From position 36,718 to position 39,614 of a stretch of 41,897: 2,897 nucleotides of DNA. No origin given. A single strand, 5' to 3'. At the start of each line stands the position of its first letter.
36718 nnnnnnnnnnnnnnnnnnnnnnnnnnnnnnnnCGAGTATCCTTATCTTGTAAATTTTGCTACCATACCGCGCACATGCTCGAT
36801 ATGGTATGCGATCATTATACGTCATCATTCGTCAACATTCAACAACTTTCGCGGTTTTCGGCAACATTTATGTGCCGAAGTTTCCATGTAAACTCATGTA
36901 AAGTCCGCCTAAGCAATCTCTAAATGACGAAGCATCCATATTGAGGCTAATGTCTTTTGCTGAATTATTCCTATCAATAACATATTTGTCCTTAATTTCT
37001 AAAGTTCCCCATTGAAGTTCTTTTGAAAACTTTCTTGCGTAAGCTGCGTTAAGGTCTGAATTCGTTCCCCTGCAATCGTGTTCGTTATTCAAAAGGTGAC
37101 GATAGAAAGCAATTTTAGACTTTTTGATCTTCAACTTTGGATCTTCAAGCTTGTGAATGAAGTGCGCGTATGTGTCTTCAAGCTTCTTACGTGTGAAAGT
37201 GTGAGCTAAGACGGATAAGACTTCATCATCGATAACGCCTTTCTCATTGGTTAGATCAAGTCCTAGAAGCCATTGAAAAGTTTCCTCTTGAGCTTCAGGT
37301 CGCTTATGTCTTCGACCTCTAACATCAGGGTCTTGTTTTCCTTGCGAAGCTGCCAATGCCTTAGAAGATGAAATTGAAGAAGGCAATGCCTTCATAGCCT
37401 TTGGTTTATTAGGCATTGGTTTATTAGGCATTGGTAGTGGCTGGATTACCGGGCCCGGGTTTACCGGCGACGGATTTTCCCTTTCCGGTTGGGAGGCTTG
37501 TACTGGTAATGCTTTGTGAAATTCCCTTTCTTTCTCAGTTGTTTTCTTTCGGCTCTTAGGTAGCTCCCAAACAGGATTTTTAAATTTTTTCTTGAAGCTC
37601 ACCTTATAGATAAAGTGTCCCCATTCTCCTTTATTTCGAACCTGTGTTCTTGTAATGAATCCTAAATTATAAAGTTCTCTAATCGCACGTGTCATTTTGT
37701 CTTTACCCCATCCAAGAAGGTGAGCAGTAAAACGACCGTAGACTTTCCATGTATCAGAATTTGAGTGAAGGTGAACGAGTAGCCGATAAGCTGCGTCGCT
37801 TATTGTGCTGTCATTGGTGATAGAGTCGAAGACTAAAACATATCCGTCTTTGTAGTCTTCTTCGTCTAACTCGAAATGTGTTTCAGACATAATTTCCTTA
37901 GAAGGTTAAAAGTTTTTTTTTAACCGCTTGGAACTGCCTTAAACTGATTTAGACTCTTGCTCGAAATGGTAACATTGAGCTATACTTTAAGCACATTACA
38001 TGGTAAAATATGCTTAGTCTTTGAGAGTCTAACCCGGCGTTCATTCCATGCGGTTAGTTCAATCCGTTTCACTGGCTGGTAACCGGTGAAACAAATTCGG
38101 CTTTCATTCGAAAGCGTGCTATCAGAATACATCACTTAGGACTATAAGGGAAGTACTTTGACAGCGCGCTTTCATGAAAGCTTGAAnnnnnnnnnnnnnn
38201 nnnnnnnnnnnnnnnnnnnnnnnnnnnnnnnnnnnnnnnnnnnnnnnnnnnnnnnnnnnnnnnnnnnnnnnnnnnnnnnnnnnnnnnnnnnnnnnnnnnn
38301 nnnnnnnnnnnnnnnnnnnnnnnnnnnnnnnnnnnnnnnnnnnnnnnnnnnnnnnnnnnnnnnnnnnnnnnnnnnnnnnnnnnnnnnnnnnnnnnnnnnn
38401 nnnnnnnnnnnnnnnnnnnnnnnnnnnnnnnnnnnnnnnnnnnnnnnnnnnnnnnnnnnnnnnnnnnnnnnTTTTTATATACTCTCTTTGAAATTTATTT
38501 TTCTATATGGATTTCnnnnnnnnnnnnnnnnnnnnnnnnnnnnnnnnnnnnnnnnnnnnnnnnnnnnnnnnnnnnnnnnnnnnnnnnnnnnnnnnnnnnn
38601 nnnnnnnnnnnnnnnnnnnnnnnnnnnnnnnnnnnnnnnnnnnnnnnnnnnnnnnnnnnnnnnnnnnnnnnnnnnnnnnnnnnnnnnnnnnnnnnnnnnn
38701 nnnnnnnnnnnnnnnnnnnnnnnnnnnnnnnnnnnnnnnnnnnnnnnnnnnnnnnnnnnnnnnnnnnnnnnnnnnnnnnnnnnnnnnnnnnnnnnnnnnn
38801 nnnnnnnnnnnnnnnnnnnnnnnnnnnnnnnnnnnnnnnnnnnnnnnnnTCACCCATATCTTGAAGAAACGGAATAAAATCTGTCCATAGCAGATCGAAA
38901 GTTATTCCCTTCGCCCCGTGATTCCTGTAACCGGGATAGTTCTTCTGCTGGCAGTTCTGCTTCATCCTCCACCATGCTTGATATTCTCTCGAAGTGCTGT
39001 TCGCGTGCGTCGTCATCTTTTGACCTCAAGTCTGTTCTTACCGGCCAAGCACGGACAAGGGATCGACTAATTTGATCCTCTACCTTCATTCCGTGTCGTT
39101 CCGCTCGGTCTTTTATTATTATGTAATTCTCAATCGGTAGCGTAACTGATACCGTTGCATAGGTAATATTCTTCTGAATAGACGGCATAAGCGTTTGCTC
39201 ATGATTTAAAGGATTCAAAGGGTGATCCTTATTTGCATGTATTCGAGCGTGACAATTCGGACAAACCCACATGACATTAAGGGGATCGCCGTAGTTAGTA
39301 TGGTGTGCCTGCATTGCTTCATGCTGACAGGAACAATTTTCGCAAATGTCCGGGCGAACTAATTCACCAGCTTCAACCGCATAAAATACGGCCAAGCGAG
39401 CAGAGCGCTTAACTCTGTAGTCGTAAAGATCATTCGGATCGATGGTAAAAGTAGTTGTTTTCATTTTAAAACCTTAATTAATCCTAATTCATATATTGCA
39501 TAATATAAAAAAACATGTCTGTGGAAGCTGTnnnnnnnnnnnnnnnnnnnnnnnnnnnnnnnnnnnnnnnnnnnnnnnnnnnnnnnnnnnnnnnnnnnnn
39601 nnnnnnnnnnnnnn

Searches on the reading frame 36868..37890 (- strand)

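Call 12: search_protein_families(library=phrogs, proteins=[window:36868-37890:-], max_evalue=0.001)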
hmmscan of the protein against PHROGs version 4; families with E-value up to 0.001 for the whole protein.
window:36868-37890:- (340 aa): 7 families
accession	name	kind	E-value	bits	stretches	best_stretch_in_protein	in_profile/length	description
phrog_345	-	DNA, RNA and nucleotide metabolism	4.8e-09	37.3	1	10-167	20-167/297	replication initiation O-like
phrog_270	-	DNA, RNA and nucleotide metabolism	1.4e-08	35.5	1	15-166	30-158/383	replication initiation protein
phrog_186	-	DNA, RNA and nucleotide metabolism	2.7e-06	28.3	1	14-138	19-142/308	DnaD-like helicase loader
phrog_4707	-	DNA, RNA and nucleotide metabolism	8.3e-06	26.5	1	17-206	17-224/409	replication initiation protein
phrog_4221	-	DNA, RNA and nucleotide metabolism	7.1e-05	23.2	1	13-133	9-132/325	replication initiation protein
phrog_428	-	DNA, RNA and nucleotide metabolism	0.00011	22.6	1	56-132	135-198/455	replication initiation protein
phrog_1456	-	DNA, RNA and nucleotide metabolism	0.00041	20.5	1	17-117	13-113/365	DNA binding protein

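Call 35: search_protein_families(library=pfam, proteins=[window:36868-37890:-], max_evalue=0.01)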
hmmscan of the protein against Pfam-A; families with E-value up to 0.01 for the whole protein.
window:36868-37890:- (340 aa): 0 families

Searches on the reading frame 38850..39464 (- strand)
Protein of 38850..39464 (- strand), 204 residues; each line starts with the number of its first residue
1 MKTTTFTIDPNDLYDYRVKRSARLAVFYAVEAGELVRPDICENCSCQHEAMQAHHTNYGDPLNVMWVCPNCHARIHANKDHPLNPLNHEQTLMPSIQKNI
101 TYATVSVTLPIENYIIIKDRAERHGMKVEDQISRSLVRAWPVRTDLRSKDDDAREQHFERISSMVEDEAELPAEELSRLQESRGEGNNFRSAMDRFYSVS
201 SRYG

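Call 31: search_protein_families(library=phrogs, proteins=[window:38850-39464:-])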
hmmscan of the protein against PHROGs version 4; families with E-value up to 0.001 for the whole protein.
window:38850-39464:- (204 aa): 2 families
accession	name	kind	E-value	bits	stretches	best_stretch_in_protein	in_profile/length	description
phrog_2340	-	DNA, RNA and nucleotide metabolism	7.2e-19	69.5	1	17-84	102-168/171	endonuclease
phrog_11793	-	unknown function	1.1e-14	55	1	20-78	2-59/65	-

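Call 37: search_protein_families(library=pfam, proteins=[window:38850-39464:-], max_evalue=0.01)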
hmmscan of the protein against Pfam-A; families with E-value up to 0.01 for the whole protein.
window:38850-39464:- (204 aa): 0 families
